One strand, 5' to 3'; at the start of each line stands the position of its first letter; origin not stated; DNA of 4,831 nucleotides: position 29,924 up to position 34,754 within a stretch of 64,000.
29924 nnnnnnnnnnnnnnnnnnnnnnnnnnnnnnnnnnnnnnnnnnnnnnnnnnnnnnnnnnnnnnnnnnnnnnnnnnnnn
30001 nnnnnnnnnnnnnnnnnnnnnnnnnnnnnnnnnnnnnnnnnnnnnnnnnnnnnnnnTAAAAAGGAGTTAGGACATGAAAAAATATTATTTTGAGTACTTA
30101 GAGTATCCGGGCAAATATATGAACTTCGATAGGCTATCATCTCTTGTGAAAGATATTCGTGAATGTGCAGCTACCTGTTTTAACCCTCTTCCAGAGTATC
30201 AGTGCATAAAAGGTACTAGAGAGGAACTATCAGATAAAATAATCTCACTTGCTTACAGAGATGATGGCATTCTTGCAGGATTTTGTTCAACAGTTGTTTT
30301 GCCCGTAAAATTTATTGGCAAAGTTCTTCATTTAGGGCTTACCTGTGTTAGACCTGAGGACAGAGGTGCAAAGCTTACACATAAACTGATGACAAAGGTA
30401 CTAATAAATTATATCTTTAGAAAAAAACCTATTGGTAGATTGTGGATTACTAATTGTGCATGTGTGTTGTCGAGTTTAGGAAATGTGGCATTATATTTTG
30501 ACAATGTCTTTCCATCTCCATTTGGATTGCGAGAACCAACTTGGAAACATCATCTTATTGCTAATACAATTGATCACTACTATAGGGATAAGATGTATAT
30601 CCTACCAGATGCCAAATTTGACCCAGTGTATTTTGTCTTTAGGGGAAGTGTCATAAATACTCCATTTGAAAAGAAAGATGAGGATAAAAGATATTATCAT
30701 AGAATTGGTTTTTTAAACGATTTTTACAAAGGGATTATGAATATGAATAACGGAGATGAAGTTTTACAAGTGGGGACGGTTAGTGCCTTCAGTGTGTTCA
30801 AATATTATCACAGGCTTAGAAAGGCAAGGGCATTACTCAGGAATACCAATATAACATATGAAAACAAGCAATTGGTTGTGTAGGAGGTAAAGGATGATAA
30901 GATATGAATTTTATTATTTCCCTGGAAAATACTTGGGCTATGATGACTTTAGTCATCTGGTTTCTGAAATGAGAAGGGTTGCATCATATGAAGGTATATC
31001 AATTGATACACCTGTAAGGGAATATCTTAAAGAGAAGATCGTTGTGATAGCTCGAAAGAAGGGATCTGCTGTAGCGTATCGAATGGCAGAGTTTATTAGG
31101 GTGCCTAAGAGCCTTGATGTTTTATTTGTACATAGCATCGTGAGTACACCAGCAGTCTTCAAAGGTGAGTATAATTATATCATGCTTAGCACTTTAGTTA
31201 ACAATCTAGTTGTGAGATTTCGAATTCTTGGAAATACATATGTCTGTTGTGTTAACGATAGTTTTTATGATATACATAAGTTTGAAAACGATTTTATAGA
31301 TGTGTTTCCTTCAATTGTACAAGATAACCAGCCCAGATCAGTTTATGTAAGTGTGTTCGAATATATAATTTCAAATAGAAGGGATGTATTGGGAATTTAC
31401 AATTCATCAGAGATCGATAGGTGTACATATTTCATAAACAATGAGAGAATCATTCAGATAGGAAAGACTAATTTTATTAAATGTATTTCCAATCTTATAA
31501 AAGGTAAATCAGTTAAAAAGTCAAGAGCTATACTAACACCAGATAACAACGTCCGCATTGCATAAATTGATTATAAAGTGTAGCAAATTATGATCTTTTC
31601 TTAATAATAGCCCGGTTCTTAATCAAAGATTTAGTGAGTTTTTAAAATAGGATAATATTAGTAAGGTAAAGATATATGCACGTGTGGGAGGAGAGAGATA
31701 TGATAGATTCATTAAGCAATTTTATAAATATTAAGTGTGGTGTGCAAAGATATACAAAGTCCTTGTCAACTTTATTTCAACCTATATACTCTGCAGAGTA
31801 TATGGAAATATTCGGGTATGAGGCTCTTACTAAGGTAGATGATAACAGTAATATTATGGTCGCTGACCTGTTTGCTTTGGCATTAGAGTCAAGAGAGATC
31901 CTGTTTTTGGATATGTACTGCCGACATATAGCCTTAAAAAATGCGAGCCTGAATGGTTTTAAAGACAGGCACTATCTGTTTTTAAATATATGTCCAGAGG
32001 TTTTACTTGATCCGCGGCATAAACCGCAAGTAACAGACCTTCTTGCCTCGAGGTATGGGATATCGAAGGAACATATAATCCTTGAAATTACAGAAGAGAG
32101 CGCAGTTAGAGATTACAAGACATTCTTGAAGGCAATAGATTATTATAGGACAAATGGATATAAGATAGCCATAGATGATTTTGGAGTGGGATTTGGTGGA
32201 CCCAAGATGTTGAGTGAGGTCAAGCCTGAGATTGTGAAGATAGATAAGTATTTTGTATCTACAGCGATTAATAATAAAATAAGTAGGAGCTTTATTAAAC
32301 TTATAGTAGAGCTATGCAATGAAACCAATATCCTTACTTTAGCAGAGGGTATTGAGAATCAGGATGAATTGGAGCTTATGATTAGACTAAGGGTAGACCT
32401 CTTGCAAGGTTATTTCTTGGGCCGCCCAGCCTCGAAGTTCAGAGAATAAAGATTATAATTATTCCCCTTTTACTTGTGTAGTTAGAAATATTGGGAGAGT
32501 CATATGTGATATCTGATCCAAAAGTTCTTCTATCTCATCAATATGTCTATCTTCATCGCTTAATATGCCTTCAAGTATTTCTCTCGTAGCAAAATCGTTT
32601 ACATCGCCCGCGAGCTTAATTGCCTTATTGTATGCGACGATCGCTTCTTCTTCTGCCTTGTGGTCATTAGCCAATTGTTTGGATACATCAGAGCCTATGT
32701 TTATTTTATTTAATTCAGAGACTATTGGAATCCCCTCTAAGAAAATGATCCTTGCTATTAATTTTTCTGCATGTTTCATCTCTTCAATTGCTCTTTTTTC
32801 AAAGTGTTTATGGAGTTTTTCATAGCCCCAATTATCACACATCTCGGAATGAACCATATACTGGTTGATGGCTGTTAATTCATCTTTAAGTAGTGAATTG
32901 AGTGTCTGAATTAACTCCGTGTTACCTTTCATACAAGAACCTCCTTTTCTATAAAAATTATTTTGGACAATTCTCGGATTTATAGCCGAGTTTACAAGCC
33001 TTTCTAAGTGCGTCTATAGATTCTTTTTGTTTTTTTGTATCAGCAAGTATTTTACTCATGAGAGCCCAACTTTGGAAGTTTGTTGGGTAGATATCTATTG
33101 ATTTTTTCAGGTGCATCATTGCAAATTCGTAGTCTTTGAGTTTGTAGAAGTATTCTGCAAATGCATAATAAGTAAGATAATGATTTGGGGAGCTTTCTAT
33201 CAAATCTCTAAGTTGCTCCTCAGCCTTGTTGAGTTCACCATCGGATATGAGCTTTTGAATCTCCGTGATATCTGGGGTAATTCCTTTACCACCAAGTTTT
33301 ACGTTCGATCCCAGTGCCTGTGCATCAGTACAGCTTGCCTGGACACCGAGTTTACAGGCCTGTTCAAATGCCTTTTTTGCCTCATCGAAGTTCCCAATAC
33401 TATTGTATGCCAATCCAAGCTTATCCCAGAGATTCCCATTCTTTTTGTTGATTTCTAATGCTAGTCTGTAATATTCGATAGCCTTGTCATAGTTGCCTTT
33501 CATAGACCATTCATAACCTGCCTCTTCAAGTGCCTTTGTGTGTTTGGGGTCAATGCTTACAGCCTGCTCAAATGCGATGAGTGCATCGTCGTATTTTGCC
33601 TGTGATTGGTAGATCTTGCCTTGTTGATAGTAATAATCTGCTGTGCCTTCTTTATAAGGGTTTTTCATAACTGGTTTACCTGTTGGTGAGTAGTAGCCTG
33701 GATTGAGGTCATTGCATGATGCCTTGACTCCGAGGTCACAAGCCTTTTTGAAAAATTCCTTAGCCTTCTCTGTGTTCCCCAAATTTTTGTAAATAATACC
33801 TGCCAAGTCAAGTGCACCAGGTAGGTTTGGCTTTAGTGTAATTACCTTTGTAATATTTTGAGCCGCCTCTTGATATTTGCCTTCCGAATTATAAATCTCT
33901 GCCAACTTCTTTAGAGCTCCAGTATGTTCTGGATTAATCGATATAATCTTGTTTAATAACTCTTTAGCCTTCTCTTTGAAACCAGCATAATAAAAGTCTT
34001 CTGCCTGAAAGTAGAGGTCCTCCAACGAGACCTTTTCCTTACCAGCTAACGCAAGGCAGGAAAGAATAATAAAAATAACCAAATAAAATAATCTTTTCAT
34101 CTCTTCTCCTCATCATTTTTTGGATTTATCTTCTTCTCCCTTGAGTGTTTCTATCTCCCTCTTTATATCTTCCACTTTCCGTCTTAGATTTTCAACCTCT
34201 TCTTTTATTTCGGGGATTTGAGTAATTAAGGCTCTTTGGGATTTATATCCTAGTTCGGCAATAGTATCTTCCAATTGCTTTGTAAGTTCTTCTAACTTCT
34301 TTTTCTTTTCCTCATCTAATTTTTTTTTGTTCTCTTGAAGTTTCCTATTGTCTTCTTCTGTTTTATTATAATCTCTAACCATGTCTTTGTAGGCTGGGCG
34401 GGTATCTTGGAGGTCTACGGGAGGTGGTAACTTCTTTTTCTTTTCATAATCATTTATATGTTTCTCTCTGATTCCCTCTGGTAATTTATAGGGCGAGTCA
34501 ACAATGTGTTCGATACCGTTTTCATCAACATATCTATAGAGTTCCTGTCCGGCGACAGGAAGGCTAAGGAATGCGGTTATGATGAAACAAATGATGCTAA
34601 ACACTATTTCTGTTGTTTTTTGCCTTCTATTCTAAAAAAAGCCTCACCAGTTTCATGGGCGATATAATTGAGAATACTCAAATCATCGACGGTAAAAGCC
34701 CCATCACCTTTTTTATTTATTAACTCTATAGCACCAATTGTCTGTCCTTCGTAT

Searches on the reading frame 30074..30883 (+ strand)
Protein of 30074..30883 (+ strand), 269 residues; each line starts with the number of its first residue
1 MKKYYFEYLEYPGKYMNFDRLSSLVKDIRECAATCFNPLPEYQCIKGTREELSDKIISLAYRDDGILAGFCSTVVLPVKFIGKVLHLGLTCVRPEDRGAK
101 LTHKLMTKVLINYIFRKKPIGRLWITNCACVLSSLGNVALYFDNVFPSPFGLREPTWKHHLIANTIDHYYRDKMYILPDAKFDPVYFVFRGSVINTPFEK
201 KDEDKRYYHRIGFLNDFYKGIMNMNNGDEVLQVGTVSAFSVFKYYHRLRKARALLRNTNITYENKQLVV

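Call 16: search_protein_families(library=pfam, proteins=[window:30074-30883:+], max_evalue=0.00001)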
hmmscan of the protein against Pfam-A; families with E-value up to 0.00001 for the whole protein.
window:30074-30883:+ (269 aa): 0 families

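Call 19: search_protein_families(library=pfam, proteins=[window:30074-30883:+], max_evalue=0.001)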
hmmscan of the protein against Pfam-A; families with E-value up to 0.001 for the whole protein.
window:30074-30883:+ (269 aa): 1 family
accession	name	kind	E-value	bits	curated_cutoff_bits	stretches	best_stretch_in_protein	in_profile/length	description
PF13527.13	Acetyltransf_9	-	7.7e-05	23.1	25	0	25-124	10-112/127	Acetyltransferase (GNAT) domain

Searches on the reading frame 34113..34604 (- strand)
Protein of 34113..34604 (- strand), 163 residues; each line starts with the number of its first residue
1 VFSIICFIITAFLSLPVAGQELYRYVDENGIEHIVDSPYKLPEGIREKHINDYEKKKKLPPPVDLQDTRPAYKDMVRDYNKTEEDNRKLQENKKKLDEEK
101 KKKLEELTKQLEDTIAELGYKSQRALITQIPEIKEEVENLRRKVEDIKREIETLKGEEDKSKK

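Call 17: search_protein_families(library=pfam, proteins=[window:34113-34604:-], max_evalue=0.00001)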
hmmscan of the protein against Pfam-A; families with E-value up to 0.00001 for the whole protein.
window:34113-34604:- (163 aa): 0 families

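Call 19: search_protein_families(library=pfam, proteins=[window:34113-34604:-], max_evalue=0.001)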
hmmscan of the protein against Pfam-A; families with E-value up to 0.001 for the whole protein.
window:34113-34604:- (163 aa): 2 families
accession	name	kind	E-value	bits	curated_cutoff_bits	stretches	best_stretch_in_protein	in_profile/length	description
PF13511.11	DUF4124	-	0.00016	22.3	22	1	11-62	3-52/56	Domain of unknown function (DUF4124)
PF19556.4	PRTRC_E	-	0.00066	19.9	26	1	80-152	94-166/175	PRTRC system protein E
